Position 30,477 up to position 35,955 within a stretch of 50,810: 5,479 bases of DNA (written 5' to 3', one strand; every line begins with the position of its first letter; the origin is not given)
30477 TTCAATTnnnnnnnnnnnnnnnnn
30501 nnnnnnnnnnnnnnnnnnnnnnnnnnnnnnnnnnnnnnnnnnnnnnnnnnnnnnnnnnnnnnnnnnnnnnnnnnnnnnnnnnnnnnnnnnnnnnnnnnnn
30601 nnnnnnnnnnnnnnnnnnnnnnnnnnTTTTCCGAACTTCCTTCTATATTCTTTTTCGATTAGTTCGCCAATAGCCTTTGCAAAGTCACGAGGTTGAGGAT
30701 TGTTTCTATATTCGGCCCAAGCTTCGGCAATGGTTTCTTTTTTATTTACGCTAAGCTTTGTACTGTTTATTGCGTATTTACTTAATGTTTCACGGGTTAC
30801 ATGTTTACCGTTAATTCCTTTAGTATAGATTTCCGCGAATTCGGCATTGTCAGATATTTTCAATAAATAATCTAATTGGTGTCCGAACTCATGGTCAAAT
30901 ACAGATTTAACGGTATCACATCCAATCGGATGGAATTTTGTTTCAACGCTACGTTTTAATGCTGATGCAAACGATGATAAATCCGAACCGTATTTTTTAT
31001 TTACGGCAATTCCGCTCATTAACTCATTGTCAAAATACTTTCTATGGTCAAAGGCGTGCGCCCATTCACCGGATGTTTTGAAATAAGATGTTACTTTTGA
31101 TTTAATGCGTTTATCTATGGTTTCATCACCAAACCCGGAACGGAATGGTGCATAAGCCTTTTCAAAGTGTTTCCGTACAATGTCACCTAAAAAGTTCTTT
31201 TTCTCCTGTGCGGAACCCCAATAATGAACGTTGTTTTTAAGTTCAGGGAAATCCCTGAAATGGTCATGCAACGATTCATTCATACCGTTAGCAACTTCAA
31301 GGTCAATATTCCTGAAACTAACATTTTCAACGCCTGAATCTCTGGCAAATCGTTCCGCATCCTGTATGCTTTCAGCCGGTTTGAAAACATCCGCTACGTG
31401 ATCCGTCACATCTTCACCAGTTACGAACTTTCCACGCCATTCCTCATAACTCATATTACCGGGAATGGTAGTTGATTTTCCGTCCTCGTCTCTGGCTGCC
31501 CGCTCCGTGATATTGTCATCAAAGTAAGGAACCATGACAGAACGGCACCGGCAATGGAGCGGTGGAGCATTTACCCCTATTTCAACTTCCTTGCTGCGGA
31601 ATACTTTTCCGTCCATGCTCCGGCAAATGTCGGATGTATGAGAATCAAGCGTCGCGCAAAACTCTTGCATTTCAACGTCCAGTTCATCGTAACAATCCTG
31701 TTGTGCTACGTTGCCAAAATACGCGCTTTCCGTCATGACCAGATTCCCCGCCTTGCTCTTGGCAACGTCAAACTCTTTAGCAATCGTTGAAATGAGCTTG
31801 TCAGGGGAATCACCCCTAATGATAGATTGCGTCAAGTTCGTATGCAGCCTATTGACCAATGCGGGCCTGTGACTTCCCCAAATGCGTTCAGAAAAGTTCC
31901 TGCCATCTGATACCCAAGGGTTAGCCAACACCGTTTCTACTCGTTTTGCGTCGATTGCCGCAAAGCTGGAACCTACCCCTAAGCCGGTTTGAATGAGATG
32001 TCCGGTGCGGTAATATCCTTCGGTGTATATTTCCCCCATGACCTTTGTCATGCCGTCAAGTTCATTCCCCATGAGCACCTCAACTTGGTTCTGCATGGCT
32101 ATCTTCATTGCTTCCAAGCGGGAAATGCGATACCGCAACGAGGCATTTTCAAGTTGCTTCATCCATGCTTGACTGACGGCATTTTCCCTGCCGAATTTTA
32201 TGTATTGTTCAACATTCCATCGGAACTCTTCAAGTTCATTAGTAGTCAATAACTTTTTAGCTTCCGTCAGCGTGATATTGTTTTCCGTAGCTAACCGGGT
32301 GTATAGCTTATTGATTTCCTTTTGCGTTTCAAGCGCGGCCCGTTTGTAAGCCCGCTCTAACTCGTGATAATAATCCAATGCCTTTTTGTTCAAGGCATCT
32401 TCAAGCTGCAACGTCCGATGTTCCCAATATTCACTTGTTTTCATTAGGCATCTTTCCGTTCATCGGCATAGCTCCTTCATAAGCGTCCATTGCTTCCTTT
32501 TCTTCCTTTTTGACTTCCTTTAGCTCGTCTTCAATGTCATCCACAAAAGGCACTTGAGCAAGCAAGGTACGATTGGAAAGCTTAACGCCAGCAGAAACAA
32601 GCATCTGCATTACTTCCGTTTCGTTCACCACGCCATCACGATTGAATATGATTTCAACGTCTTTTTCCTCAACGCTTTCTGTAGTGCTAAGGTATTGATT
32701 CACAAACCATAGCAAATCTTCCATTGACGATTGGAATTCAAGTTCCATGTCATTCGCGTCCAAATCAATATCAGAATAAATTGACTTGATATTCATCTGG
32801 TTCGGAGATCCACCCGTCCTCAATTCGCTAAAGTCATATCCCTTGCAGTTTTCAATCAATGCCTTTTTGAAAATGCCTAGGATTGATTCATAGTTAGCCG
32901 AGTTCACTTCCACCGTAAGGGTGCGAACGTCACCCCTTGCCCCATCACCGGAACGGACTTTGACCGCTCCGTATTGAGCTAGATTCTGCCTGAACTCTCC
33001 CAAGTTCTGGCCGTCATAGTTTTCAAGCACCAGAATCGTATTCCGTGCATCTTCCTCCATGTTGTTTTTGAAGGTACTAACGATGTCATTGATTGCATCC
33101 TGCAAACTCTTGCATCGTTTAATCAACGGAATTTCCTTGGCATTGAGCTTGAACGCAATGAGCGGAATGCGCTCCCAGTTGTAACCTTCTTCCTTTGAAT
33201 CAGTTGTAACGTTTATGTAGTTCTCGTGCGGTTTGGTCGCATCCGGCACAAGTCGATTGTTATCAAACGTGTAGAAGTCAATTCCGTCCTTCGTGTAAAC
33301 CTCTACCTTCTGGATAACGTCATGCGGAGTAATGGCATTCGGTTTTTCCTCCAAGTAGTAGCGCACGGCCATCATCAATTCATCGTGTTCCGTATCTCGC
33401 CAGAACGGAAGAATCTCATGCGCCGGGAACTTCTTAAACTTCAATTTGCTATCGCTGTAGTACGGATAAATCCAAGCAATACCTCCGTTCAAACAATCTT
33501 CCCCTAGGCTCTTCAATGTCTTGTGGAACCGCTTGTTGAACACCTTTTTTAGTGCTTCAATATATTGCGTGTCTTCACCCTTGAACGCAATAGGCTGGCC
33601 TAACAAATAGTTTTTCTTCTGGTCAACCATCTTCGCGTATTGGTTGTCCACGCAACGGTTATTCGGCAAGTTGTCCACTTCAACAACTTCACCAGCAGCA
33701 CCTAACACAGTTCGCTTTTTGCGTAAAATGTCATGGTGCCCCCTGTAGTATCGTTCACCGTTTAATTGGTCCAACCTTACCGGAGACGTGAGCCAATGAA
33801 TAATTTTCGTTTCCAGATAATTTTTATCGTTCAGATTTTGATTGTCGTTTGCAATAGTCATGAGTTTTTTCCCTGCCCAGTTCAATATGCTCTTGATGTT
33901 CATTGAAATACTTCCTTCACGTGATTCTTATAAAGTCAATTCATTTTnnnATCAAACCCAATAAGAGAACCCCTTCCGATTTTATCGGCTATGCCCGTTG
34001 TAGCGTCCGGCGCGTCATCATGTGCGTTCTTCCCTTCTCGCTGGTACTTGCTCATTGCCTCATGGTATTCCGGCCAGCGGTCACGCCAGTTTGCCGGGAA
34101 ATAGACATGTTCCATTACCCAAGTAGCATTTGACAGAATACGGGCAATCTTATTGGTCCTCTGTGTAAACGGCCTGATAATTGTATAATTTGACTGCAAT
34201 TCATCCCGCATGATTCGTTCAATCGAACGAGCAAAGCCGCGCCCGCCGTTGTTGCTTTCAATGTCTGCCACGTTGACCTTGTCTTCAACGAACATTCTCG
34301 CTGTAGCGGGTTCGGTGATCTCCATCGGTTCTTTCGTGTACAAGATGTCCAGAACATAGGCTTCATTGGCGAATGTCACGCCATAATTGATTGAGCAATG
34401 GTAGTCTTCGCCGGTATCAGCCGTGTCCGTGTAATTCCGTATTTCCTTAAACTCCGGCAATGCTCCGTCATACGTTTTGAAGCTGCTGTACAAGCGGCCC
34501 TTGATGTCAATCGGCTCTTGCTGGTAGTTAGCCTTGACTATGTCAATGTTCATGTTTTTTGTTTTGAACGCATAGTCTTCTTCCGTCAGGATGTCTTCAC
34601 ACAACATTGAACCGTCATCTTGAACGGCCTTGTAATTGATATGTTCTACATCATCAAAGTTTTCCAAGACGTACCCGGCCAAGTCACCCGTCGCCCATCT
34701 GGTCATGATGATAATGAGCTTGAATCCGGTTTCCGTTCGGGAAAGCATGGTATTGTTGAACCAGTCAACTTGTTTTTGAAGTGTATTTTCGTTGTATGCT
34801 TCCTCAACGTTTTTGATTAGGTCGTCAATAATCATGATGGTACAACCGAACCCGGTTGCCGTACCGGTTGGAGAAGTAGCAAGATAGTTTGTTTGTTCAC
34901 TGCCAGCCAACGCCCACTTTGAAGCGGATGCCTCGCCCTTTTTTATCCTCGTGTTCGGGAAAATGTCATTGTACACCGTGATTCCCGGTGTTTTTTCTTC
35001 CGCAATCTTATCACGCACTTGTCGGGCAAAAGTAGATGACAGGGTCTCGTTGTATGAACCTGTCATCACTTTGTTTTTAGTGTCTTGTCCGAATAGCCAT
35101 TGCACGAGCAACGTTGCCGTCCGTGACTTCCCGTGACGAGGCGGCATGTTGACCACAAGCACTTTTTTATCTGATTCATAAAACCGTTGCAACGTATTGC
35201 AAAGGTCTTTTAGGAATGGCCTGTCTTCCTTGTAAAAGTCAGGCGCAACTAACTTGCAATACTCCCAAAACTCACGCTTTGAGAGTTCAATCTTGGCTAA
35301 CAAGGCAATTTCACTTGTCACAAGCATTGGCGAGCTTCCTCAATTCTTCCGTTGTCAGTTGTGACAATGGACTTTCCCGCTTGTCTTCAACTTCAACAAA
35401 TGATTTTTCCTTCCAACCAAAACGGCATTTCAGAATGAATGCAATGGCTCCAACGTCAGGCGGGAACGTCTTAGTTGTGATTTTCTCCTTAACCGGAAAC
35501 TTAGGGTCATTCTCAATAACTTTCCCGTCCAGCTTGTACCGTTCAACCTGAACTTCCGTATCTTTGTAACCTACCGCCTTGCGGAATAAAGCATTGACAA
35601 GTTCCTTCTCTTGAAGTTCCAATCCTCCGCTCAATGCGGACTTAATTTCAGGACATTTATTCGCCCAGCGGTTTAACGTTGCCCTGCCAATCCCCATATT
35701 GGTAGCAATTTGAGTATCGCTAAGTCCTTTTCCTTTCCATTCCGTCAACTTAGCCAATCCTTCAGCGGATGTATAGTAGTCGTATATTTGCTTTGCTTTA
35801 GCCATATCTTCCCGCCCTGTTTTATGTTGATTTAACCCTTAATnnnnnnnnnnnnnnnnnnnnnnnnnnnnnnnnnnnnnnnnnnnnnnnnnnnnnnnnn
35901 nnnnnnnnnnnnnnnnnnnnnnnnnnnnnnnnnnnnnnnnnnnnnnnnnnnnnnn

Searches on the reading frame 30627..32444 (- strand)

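Call 24: search_protein_families(library=phrogs, max_evalue=0.00001, proteins=[window:30627-32444:-])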
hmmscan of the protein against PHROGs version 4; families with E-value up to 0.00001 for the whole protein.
window:30627-32444:- (606 aa): 16 families
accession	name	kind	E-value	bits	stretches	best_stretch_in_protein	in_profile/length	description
phrog_115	-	head and packaging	6.7e-121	406.5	1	1-511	19-449/665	minor head protein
phrog_2841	-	head and packaging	2.1e-108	364.7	1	1-350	1-352/525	minor head protein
phrog_595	-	head and packaging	6.4e-90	303.9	1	4-516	1-393/513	head maturation protease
phrog_4728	-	head and packaging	3.1e-67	228.7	1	2-413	2-376/591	head morphogenesis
phrog_8404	-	unknown function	1e-40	140.1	1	1-132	1-132/137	-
phrog_324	-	head and packaging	2.1e-32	113.9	1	197-604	203-614/624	head morphogenesis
phrog_19443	-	head and packaging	2.4e-25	90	1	7-426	3-408/579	minor head protein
phrog_21033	-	unknown function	2.1e-23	84.2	1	248-345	3-100/265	-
phrog_241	-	head and packaging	4.6e-22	79.8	1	29-336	28-308/679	head morphogenesis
phrog_6577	-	unknown function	1.9e-20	73.8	1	182-342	102-274/1066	-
phrog_7625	-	head and packaging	1.2e-18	68.3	1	168-336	105-284/504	head morphogenesis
phrog_21401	-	tail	2.1e-09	37.4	0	469-594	410-543/566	pilot protein for DNA ejection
phrog_36486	-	unknown function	5.4e-08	34.2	1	1-52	1-52/52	-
phrog_7153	-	other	3.5e-07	31.1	1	478-579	72-170/187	zinc-finger protease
phrog_2662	-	head and packaging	4.3e-07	29.9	1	7-284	481-683/717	portal protein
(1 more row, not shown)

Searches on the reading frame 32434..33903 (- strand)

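Call 24: search_protein_families(library=phrogs, max_evalue=0.00001, proteins=[window:32434-33903:-])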
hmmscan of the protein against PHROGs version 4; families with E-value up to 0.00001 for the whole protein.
window:32434-33903:- (490 aa): 3 families
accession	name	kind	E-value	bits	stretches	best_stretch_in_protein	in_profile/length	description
phrog_64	-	head and packaging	1e-104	352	1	20-482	68-509/547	portal protein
phrog_9064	-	head and packaging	1.1e-39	137.4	1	263-482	6-220/228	portal protein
phrog_8418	-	head and packaging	2.1e-11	45.1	1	402-484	31-117/136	portal protein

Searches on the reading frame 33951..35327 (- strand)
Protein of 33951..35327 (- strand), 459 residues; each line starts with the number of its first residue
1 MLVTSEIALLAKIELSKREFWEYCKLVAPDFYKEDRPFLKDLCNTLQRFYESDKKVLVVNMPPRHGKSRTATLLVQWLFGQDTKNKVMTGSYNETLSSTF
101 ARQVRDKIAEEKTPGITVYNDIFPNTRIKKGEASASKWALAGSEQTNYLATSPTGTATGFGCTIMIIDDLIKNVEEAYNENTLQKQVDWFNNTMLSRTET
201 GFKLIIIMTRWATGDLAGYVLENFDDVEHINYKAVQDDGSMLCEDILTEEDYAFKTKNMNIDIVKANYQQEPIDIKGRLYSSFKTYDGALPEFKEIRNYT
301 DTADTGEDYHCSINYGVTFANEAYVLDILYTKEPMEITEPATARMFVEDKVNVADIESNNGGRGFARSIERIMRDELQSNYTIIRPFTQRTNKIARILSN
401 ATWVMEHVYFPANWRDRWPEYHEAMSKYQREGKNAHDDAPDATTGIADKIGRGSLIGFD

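Call 24: search_protein_families(library=phrogs, max_evalue=0.00001, proteins=[window:33951-35327:-])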
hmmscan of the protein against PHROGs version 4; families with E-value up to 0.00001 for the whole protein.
window:33951-35327:- (459 aa): 5 families
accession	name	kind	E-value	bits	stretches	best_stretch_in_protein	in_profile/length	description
phrog_30251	-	head and packaging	1.7e-183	613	1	6-440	7-450/799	terminase large subunit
phrog_38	-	head and packaging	1.9e-93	315.5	1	10-450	264-703/760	terminase large subunit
phrog_4758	-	head and packaging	2.5e-57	195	1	6-241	6-242/243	terminase large subunit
phrog_5573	-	head and packaging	1.1e-47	163.6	1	222-449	7-233/250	terminase large subunit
phrog_8148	-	head and packaging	1.3e-25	90.4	1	3-63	3-64/64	terminase small subunit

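Call 25: search_dna_similar(query=window:33951-35327:-, collection=phages, mode=protein, max_rows=25)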
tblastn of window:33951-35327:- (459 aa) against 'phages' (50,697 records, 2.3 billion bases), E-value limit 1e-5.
Records with a match: 1570; places in all: 1572; records where one place covers at least 80% of the query: 229.
Best place of each record, by identity: 60-80% 1; <60% 1569.
By first word of the organism name: Mycobacterium 479; Microbacterium 273; Gordonia 123; Bacteriophage 53; Escherichia 47; Acinetobacter 47; Klebsiella 41; Lactococcus 40; Helicobacter 39; Caulobacter 37; and 84 more.
By host as written in the record: Mycobacterium smegmatis mc2 155 338; Microbacterium foliorum NRRL B-24224 SEA 111; Microbacterium foliorum NRRL B-24224 104; Gordonia terrae 3612 91; Mycobacterium smegmatis mc#155 80; - 70; Helicobacter pylori 30; Microbacterium paraoxydans NWU1 27; and 285 more.
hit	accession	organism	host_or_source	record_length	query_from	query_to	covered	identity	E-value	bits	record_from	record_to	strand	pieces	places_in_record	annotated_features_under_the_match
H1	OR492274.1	Fusobacterium phage phiPaco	Fusobacterium necrophorum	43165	7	459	99%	63.2%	0e+0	579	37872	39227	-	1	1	terminase large subunit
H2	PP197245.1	Terrisporobacter phage TVCOM_ph1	Terrisporobacter sp. COM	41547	7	457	98%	59.8%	1e-177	557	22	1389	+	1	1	terminase large subunit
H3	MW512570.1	Clostridioides phage CD1801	Clostridioides difficile CD1801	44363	7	453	97%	59.3%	1e-180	565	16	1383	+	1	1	terminase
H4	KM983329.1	Clostridium phage phiCT9441A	Clostridium tetani ATCC 9441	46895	7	454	98%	58.6%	2e-152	559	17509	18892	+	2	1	terminase large subunit | terminase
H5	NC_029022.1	Clostridium phage phiCT9441A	Clostridium tetani ATCC 9441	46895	7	454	98%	58.6%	2e-152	559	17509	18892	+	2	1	terminase large subunit | terminase small subunit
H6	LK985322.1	Clostridium phage phiCDHM19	-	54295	1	455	99%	57.7%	9e-176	551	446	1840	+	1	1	phiCDHM19_gp2: putative terminase large subunit protein | phiCDHM19_gp1: putative terminase small subunit protein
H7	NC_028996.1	Clostridium phage phiCDHM19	-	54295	1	455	99%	57.7%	9e-176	551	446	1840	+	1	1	phiCDHM19_gp2: terminase large subunit | phiCDHM19_gp1: terminase small subunit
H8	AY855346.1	Clostridium phage phi CD119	-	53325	1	455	99%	57.0%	5e-143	556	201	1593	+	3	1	ter2: putative terminase large subunit | ter1: putative terminase small subunit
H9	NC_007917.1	Clostridium phage phi CD119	Clostridium difficile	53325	1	455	99%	57.0%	5e-143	556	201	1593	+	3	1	ter2: terminase large subunit | ter1: terminase large subunit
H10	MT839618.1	Bacteriophage sp.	human fecal samples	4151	1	450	98%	57.0%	2e-171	522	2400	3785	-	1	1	record has no annotation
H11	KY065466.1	Streptococcus phage IPP25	Streptococcus pneumoniae 16A/1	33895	1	450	98%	56.7%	3e-165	521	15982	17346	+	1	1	hypothetical protein | terminase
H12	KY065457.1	Streptococcus phage IPP16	Streptococcus pneumoniae 48/2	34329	1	450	98%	56.5%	6e-165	521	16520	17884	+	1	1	hypothetical protein | putative HNH endonuclease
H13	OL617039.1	Flyfo myovirus Tbat2_7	Pteropus tonganus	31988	1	452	98%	56.2%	5e-158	501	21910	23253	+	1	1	terminase RNaseH-like domain protein | terminase small subunit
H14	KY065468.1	Streptococcus phage IPP27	Streptococcus pneumoniae 35B/2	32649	1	450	98%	56.5%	5e-163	515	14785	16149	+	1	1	hypothetical protein | putative HNH endonuclease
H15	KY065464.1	Streptococcus phage IPP23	Streptococcus pneumoniae 20/4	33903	11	450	96%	57.7%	3e-165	521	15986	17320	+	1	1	hypothetical protein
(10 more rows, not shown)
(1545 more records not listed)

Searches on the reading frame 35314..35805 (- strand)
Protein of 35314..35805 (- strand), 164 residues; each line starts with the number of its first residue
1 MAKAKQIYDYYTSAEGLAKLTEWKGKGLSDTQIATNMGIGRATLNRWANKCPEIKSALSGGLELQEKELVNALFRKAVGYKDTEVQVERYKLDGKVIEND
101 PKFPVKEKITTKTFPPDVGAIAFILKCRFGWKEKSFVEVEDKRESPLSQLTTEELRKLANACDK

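Call 67: search_protein_families(library=pfam, max_evalue=0.01, proteins=[window:35314-35805:-])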
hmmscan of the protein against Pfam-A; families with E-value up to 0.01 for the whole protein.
window:35314-35805:- (164 aa): 2 families
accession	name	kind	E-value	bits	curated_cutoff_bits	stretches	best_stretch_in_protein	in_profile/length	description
PF01381.28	HTH_3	-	0.0012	19.2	23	0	26-49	8-31/55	Helix-turn-helix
PF13384.12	HTH_23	-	0.0075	16.5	24.6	0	27-48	17-38/50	Homeodomain-like domain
